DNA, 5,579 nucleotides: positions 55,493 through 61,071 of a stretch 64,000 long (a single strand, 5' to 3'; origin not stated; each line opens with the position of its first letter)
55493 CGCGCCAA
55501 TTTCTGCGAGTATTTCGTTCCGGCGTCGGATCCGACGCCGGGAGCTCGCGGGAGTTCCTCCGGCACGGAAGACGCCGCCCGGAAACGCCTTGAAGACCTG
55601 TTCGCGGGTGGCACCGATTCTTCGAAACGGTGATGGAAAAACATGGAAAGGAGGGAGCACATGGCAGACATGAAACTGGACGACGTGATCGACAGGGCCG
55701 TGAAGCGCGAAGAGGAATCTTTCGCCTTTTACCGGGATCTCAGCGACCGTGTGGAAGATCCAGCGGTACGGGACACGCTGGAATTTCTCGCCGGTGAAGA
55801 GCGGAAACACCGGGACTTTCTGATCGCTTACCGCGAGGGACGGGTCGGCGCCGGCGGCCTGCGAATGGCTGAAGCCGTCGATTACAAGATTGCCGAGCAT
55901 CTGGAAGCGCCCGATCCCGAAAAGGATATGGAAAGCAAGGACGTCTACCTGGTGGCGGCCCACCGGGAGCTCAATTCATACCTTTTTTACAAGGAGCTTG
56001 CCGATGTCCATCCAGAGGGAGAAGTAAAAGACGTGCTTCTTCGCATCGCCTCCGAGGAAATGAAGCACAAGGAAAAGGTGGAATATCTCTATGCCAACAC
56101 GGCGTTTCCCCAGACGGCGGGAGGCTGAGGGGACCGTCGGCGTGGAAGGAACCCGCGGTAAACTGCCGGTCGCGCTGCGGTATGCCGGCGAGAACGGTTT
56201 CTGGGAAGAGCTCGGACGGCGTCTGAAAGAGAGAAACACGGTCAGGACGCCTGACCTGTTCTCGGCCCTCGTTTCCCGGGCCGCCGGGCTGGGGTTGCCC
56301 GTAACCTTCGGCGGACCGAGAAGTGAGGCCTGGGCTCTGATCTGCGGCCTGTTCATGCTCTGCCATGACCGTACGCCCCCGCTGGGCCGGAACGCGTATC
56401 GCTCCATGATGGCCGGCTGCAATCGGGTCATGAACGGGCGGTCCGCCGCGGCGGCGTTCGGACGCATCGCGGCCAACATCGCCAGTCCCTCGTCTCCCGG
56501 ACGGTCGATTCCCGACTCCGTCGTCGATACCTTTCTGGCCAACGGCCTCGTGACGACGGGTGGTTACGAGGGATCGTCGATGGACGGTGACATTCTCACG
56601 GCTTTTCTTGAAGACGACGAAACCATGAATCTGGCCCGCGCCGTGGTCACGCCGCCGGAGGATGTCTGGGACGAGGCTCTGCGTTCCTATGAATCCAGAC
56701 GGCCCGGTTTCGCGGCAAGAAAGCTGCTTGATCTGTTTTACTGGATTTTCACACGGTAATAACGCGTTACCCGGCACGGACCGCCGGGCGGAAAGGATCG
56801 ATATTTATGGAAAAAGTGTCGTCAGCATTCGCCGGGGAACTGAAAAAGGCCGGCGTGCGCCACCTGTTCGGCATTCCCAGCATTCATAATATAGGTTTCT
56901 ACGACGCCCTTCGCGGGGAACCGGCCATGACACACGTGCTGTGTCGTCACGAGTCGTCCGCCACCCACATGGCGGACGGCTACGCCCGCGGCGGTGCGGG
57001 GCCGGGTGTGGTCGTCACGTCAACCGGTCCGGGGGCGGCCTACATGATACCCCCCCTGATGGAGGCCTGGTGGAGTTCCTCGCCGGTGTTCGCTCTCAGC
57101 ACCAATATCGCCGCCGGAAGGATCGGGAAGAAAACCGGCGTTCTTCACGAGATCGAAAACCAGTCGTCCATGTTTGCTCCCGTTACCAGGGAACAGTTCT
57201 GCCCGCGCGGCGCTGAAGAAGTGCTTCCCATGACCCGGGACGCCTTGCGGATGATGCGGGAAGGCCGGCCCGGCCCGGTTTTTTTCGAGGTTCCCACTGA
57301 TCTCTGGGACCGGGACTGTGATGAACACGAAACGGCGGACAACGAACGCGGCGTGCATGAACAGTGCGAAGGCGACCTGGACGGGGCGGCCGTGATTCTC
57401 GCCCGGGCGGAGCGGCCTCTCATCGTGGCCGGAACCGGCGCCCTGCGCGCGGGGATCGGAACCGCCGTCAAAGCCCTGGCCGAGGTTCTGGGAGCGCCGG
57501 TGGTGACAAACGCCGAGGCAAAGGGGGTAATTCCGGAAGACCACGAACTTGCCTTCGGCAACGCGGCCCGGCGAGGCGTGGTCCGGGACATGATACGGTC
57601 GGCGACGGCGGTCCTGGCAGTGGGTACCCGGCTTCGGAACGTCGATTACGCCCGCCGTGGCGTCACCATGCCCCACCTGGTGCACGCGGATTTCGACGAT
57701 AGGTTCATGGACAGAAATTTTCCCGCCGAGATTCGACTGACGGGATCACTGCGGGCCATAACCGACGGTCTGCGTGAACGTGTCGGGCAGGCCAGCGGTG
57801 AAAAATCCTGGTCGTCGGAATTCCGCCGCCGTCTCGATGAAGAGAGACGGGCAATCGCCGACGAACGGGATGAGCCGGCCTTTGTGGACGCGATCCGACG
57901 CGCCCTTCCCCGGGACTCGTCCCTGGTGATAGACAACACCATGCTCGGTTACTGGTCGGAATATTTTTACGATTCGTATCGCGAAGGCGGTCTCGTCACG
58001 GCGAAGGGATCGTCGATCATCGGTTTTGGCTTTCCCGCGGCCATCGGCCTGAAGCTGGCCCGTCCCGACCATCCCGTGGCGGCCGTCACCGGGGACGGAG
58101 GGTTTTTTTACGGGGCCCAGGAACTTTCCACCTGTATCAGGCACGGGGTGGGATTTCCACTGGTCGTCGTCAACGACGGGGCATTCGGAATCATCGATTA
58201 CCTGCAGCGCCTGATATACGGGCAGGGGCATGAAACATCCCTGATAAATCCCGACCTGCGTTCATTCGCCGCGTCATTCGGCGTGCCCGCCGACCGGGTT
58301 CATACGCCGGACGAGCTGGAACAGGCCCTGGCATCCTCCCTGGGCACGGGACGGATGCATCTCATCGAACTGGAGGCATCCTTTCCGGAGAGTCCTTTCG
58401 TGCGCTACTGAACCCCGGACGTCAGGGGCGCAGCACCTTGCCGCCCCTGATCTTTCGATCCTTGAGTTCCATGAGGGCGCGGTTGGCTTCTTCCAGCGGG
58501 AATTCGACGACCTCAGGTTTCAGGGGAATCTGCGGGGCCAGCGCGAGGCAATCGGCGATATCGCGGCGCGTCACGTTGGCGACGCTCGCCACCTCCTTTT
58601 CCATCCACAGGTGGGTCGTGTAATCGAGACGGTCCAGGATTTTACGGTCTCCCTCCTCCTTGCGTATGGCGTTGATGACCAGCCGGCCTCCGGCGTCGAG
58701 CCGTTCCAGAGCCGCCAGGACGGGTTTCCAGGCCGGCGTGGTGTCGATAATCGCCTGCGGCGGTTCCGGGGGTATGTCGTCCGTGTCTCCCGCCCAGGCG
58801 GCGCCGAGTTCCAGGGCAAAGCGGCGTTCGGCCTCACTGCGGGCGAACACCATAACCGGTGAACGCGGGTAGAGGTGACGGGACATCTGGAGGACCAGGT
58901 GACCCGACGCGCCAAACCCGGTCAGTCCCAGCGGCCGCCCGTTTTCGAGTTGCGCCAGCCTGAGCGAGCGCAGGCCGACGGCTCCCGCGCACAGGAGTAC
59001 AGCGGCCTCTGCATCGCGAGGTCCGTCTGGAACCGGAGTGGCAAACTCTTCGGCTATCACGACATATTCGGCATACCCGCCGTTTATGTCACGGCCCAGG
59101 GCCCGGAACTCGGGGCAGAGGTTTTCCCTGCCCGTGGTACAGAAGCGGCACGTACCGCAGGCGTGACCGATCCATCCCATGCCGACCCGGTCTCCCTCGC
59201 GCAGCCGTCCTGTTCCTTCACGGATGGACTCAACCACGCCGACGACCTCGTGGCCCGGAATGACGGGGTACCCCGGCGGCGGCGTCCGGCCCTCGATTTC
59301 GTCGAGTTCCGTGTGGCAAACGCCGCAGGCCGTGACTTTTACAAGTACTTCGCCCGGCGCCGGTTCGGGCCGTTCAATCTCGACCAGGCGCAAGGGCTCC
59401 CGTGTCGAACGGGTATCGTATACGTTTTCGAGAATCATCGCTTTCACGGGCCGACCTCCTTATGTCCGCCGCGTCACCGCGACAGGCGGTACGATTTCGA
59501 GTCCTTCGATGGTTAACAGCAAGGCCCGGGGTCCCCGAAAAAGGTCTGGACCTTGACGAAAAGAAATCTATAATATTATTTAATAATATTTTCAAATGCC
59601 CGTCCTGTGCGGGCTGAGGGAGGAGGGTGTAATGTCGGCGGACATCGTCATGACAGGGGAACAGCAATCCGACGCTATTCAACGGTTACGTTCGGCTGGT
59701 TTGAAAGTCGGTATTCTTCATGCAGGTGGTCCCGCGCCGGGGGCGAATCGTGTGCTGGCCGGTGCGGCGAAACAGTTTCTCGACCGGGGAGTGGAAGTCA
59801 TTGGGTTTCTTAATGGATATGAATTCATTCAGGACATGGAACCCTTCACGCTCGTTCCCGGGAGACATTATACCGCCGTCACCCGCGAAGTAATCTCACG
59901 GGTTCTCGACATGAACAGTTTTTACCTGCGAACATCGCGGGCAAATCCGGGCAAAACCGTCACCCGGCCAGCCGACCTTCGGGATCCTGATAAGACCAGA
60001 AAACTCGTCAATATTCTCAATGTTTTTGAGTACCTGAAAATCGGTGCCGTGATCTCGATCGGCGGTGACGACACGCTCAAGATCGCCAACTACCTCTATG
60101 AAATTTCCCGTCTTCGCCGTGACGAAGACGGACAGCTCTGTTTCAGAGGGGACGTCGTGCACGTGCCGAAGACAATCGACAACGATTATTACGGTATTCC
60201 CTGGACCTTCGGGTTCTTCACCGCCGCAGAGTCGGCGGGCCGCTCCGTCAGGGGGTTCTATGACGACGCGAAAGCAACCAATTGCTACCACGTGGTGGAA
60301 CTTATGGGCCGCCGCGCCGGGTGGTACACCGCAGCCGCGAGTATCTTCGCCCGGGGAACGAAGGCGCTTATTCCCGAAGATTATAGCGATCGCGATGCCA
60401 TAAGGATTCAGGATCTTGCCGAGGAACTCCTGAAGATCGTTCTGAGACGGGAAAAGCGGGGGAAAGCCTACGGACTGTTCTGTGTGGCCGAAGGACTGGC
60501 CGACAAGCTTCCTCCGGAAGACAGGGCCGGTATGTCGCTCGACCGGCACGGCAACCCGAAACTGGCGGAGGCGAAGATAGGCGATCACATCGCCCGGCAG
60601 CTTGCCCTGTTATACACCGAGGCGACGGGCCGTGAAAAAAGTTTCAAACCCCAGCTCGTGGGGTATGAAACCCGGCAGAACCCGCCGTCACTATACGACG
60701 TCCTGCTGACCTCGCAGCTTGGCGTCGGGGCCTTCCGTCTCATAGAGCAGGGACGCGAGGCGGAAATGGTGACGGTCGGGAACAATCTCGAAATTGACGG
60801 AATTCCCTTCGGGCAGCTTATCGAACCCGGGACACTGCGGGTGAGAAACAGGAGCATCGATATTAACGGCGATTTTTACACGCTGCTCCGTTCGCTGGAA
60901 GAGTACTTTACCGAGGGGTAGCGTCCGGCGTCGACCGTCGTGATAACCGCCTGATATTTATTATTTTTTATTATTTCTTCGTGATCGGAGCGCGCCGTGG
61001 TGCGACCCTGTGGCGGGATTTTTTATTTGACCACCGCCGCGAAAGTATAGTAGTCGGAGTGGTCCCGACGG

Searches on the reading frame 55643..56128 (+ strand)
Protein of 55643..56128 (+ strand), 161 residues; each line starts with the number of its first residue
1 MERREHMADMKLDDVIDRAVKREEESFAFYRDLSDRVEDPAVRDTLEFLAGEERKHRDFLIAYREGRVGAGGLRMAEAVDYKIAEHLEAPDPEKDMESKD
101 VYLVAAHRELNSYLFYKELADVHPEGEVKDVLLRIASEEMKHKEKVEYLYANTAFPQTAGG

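Call 14: search_protein_families(library=ncbifam, proteins=[window:55643-56128:+], max_evalue=0.00001)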
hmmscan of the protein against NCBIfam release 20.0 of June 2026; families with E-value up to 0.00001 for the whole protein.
window:55643-56128:+ (161 aa): 1 family
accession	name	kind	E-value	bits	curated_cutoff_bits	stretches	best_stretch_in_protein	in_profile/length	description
NF045676.1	FeExpMbfA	equivalog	2e-08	34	450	0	7-60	91-144/318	iron exporter MbfA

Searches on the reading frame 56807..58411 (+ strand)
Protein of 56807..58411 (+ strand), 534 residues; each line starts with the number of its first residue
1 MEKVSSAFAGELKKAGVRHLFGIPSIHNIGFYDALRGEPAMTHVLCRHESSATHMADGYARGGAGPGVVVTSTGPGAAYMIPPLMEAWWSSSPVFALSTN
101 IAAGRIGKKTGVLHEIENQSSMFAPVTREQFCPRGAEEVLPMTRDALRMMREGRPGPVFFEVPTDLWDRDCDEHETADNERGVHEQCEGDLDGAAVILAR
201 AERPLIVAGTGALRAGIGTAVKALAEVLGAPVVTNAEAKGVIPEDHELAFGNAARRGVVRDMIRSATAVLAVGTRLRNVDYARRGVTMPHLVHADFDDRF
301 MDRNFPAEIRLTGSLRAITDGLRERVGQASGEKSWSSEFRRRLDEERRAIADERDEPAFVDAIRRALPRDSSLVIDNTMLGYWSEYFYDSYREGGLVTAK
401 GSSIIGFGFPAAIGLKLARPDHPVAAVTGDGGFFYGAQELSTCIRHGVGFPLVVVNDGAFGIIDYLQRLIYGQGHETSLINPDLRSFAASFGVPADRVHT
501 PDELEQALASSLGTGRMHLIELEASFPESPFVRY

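Call 14: search_protein_families(library=ncbifam, proteins=[window:56807-58411:+], max_evalue=0.00001)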
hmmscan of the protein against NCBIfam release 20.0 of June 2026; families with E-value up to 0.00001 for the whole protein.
window:56807-58411:+ (534 aa): 51 families (the best 25 are shown)
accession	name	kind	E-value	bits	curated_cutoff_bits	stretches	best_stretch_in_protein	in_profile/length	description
NF006122.0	PRK08266.1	subfamily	6.5e-102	341.7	571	1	6-524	8-524/543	hypothetical protein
NF005712.0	PRK07524.1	subfamily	1.4e-95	320.8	500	1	4-524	5-529/536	5-guanidino-2-oxopentanoate decarboxylase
NF005470.0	PRK07064.1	equivalog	7e-90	302.6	495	1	4-523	7-528/552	thiamine pyrophosphate-binding protein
NF006187.0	PRK08322.1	equivalog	9.6e-82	275.1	509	1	3-524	3-528/548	acetolactate synthase large subunit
NF004919.0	PRK06276.1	equivalog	4.1e-81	273.1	866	1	7-522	6-536/582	acetolactate synthase large subunit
TIGR00118.1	acolac_lg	equivalog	4.2e-81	273.1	538.35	1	7-524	6-534/557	biosynthetic-type acetolactate synthase large subunit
NF004710.0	PRK06048.1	equivalog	4.3e-71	240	976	1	5-524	11-537/561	acetolactate synthase large subunit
NF005039.0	PRK06456.1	equivalog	7.2e-67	226.2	868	1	9-512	9-532/572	acetolactate synthase large subunit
NF006524.0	PRK08978.1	equivalog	5.1e-66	223.1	738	1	11-519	10-519/548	acetolactate synthase 2 catalytic subunit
NF006052.0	PRK08199.1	subfamily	2.3e-64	217.7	539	1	6-524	12-537/559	thiamine pyrophosphate protein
NF005860.0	PRK07789.1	equivalog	1.7e-62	211.7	881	1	11-509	43-562/615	acetolactate synthase large subunit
NF006016.1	PRK08155.1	equivalog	1.5e-61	208.5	870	1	12-522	13-530/554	acetolactate synthase large subunit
NF005824.0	PRK07710.1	equivalog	1.9e-59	201.5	976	1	11-522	26-546/573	acetolactate synthase large subunit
NF006378.0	PRK08617.1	equivalog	1.1e-57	195.6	510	1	9-521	15-535/556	acetolactate synthase AlsS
NF004516.0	PRK05858.1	equivalog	2.2e-57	194.9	587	1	10-517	19-528/548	acetolactate synthase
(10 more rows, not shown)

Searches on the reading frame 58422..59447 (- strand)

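Call 34: search_protein_families(library=ncbifam, proteins=[window:58422-59447:-], max_evalue=1e-10)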
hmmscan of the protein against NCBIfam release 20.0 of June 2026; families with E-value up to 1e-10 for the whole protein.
window:58422-59447:- (341 aa): 18 families
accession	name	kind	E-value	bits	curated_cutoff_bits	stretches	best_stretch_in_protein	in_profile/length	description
TIGR02822.1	adh_fam_2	subfamily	4.2e-81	272.6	283.5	1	17-339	13-328/329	zinc-binding alcohol dehydrogenase family protein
NF006940.0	PRK09422.1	equivalog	8.5e-44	149.9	344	1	22-339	15-333/338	alcohol dehydrogenase AdhP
NF047908.1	AldhRedAhr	equivalog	1.5e-42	145.7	470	1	10-334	7-328/335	NADPH-dependent aldehyde reductase Ahr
NF010344.0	PRK13771.1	subfamily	1.9e-39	135.6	349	1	1-182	1-176/334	putative alcohol dehydrogenase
NF041172.1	AcrlCoa_red_Thmprot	equivalog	2.8e-36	125.1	500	1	15-339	9-331/334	acryloyl-CoA reductase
NF007489.0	PRK10083.1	equivalog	8.6e-28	97.3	376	1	19-219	12-210/339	Zn-dependent oxidoreductase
TIGR03989.1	Rxyl_3153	subfamily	5.3e-26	91.7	440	1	15-112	10-106/370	NDMA-dependent alcohol dehydrogenase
TIGR02818.1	adh_III_F_hyde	equivalog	7.1e-24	84.5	543.95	1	15-116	10-110/368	S-(hydroxymethyl)glutathione dehydrogenase/class III alcohol dehydrogenase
NF041097.1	keto_inos_dh_IolM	equivalog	4.2e-23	81.6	450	1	18-140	39-168/389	scyllo-inosose 3-dehydrogenase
TIGR03366.1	HpnZ_proposed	hypoth_equivalog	5.4e-22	78.4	328.1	1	27-257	1-250/315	putative phosphonate catabolism associated alcohol dehydrogenase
TIGR03451.1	mycoS_dep_FDH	equivalog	1e-21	77.2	512.9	1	13-114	8-107/358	S-(hydroxymethyl)mycothiol dehydrogenase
NF003808.0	PRK05396.1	equivalog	1.3e-21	76.8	380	1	16-218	10-211/341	L-threonine 3-dehydrogenase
TIGR00692.1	tdh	equivalog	2.8e-20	72.6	458.35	1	18-218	10-209/340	L-threonine 3-dehydrogenase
NF007642.0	PRK10309.1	equivalog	3e-18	66.1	550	1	21-224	14-214/347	galactitol-1-phosphate 5-dehydrogenase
TIGR03201.1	dearomat_had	equivalog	1.7e-17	63.5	338.65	1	16-141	8-132/349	6-hydroxycyclohex-1-ene-1-carbonyl-CoA dehydrogenase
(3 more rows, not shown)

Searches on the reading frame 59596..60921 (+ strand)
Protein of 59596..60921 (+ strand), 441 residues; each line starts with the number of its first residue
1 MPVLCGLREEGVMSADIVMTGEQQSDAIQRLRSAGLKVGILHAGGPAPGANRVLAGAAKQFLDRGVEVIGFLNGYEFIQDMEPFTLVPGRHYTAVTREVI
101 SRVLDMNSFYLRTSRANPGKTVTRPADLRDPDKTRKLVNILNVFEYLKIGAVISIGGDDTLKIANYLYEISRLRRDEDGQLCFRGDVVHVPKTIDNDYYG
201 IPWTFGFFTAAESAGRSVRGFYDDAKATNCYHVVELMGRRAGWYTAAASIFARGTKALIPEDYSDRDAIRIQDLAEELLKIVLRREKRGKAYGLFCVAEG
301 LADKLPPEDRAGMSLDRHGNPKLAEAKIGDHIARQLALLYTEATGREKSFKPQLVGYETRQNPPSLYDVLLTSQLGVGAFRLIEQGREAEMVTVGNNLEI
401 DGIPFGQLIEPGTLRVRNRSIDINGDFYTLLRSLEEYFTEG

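Call 41: search_protein_families(library=ncbifam, proteins=[window:59596-60921:+], max_evalue=1e-20)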
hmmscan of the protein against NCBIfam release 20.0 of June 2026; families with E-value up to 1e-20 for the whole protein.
window:59596-60921:+ (441 aa): 8 families
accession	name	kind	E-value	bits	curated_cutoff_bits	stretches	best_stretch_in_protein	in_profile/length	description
NF041103.1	PFKA_PPi_Ttgales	equivalog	6.4e-63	213.2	550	1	38-433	1-371/407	diphosphate--fructose-6-phosphate 1-phosphotransferase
TIGR02483.1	PFK_mixed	subfamily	1.8e-41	142.3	430.55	1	37-397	1-314/325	phosphofructokinase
NF002872.1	PRK03202.1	subfamily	6.7e-40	137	253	1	37-408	2-303/323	ATP-dependent 6-phosphofructokinase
NF005482.0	PRK07085.1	subfamily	2e-30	105.8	446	1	32-306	70-320/558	diphosphate--fructose-6-phosphate 1-phosphotransferase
TIGR02477.1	PFKA_PPi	equivalog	4e-26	91.6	587.95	0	31-307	63-315/539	diphosphate--fructose-6-phosphate 1-phosphotransferase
NF010674.0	PRK14071.1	equivalog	2.5e-24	85.9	544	1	37-409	6-335/360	ATP-dependent 6-phosphofructokinase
NF005301.0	PRK06830.1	equivalog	1.1e-23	83.5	400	1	35-393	81-401/445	ATP-dependent 6-phosphofructokinase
TIGR02482.1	PFKA_ATP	equivalog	5.1e-21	75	371.35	0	37-270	1-201/301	6-phosphofructokinase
